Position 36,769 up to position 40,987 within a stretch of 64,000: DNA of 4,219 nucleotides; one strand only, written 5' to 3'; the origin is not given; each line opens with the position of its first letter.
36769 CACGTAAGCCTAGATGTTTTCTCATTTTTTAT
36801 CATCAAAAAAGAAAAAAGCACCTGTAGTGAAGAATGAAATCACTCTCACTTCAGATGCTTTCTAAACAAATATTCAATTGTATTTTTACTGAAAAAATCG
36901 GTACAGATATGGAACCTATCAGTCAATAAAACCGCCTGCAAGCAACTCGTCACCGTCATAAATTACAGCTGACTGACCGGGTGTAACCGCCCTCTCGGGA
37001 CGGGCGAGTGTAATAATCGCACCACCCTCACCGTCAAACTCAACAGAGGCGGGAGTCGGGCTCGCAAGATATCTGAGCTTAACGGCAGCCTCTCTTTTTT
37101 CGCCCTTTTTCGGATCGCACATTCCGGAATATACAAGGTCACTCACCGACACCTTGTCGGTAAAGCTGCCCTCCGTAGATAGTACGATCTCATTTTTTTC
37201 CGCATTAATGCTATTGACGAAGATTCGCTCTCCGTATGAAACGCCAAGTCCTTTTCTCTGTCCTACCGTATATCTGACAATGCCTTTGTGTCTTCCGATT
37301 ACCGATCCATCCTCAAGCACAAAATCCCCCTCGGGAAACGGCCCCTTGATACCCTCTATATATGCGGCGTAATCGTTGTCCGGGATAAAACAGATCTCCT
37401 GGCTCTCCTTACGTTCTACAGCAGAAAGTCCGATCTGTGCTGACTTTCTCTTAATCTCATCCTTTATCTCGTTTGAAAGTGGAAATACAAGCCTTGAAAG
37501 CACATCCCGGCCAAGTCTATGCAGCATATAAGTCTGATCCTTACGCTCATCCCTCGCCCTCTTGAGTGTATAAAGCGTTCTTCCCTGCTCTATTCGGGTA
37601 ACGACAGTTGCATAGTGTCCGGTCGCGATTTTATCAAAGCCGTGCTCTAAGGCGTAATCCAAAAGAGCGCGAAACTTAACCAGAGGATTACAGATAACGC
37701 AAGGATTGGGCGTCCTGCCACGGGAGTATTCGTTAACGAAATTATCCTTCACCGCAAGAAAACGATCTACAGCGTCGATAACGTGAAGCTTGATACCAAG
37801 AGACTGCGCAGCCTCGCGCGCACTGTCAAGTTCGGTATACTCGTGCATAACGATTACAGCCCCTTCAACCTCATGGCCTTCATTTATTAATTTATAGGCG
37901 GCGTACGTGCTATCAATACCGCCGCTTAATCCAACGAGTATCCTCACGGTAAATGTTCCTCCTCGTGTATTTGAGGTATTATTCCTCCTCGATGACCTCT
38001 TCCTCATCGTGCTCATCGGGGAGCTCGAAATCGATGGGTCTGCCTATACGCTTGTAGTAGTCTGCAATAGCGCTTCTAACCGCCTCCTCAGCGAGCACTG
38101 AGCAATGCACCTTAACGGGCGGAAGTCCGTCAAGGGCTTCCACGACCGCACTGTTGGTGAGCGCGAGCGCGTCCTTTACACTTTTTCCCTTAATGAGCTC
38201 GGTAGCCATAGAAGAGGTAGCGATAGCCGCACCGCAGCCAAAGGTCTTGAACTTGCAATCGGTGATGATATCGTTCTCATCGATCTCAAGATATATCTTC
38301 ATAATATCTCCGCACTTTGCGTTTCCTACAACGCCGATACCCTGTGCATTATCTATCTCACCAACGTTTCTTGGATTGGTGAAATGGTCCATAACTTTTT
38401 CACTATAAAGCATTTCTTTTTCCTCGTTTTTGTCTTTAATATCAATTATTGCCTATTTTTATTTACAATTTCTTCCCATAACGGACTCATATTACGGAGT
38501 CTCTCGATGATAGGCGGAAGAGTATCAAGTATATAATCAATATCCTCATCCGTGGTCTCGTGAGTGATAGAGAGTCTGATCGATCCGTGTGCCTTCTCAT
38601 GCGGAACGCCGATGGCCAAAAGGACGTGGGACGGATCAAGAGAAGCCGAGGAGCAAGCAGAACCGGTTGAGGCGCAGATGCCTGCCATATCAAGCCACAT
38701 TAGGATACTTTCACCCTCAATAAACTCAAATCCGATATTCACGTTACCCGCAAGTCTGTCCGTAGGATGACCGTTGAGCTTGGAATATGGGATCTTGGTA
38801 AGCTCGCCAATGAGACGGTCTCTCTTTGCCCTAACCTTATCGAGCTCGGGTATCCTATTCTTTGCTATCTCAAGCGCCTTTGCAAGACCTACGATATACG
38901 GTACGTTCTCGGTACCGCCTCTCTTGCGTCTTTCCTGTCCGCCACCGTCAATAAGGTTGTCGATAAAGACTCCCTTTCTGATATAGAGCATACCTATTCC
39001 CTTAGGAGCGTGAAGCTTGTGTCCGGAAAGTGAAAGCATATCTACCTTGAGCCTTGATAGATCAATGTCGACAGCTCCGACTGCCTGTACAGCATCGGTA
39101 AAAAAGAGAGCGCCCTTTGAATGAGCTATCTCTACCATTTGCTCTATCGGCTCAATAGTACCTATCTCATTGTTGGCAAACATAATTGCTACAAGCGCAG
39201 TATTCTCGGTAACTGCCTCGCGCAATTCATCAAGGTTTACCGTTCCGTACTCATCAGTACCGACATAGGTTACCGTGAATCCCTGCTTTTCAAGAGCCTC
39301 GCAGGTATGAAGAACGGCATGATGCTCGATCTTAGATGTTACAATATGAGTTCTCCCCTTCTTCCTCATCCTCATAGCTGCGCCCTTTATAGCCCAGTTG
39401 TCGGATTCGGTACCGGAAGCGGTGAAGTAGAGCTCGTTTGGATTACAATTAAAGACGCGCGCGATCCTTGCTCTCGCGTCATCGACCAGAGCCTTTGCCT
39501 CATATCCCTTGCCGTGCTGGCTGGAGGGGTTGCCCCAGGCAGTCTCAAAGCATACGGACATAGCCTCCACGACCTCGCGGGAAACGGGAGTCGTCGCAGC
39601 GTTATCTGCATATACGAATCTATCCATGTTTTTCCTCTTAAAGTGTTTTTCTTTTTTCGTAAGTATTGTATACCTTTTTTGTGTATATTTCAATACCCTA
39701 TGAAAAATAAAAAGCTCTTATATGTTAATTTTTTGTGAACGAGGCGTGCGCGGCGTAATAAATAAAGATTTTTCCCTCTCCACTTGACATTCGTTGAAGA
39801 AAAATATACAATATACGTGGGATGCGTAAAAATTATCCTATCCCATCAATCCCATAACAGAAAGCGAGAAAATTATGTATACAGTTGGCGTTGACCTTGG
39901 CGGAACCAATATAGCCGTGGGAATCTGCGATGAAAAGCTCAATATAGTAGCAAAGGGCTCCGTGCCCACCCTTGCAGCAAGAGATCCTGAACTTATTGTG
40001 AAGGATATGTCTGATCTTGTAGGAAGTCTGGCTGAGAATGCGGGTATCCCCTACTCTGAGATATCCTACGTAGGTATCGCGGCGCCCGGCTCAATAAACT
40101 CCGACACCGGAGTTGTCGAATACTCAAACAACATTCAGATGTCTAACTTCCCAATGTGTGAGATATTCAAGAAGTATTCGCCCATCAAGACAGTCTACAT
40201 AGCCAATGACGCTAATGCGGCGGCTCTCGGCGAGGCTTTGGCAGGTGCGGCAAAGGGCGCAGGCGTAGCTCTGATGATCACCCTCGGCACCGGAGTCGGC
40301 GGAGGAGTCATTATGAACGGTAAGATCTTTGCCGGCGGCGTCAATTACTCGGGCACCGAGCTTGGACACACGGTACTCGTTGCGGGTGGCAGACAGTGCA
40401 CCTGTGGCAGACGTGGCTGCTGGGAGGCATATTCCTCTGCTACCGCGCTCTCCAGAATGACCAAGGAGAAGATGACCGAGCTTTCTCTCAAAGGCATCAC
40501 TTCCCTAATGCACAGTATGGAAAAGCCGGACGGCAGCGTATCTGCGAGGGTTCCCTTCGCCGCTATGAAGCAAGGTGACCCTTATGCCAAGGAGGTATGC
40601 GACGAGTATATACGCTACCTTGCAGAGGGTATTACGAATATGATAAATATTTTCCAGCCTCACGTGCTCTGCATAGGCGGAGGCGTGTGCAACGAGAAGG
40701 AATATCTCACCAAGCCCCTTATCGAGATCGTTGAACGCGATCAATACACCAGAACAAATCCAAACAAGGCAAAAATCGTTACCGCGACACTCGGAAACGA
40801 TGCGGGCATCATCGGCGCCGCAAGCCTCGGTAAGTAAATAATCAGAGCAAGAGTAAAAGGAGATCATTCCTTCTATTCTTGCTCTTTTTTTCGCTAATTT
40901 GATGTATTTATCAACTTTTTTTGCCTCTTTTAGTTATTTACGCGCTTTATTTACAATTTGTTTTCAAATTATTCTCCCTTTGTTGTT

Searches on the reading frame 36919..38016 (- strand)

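Call 8: search_protein_families(library=pfam, proteins=[window:36919-38016:-], max_evalue=0.001)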
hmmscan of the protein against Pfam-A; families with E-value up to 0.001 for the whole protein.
window:36919-38016:- (365 aa): 5 families
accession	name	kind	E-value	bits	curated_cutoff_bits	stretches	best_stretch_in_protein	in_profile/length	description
PF03054.22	tRNA_Me_trans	-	3.6e-54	183.9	20.6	1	25-212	2-201/202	tRNA methyl transferase HUP domain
PF20259.3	tRNA_Me_trans_M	-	6e-16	58.2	27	1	229-280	12-65/66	tRNA methyl transferase PRC-barrel domain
PF20258.4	tRNA_Me_trans_C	-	8.1e-15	55.4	20.6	1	299-364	12-77/77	Aminomethyltransferase beta-barrel domain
PF02540.23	NAD_synthase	-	5.7e-05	22.8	21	1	25-99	20-98/242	NAD synthase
PF06508.19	QueC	-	0.00018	21.5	22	1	26-82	2-60/210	Queuosine biosynthesis protein QueC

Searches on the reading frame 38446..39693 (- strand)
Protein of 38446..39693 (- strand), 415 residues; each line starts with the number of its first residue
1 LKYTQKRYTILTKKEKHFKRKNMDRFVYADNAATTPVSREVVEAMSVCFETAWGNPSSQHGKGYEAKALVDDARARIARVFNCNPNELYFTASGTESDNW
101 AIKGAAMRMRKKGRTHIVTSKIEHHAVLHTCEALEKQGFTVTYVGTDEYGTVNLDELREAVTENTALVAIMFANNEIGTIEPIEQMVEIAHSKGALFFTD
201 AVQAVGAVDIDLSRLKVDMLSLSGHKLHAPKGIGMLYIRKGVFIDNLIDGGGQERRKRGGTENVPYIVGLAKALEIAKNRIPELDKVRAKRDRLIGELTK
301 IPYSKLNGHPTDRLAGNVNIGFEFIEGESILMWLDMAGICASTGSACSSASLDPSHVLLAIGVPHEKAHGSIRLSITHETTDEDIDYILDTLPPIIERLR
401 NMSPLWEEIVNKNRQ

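Call 8: search_protein_families(library=pfam, proteins=[window:38446-39693:-], max_evalue=0.001)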
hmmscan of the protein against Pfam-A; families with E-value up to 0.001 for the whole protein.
window:38446-39693:- (415 aa): 5 families
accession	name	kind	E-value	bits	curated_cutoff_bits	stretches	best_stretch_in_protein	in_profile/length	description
PF00266.25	Aminotran_5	-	7.4e-79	265.8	21.5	1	27-387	1-370/371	Aminotransferase class-V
PF01212.27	Beta_elim_lyase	-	1.4e-07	31.5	27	1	71-240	35-213/288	Beta-eliminating lyase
PF01041.23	DegT_DnrJ_EryC1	-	5.6e-07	29.5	19.8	1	114-208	64-153/360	DegT/DnrJ/EryC1/StrS aminotransferase family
PF01053.26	Cys_Met_Meta_PP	-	0.0004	19.5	27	1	98-208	76-181/381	Cys/Met metabolism PLP-dependent enzyme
PF00155.27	Aminotran_1_2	-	0.00082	19.1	19.7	0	58-207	32-192/361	Aminotransferase class I and II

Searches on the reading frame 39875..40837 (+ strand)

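Call 8: search_protein_families(library=pfam, proteins=[window:39875-40837:+], max_evalue=0.001)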
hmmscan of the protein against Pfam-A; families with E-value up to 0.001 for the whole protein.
window:39875-40837:+ (320 aa): 2 families
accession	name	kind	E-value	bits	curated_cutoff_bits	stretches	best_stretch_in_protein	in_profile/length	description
PF00480.26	ROK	-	4.3e-65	220.6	22.9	1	3-318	1-290/294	ROK family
PF01869.26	BcrAD_BadFG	-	9.6e-06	25.7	31.5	0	4-106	1-89/271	BadF/BadG/BcrA/BcrD ATPase family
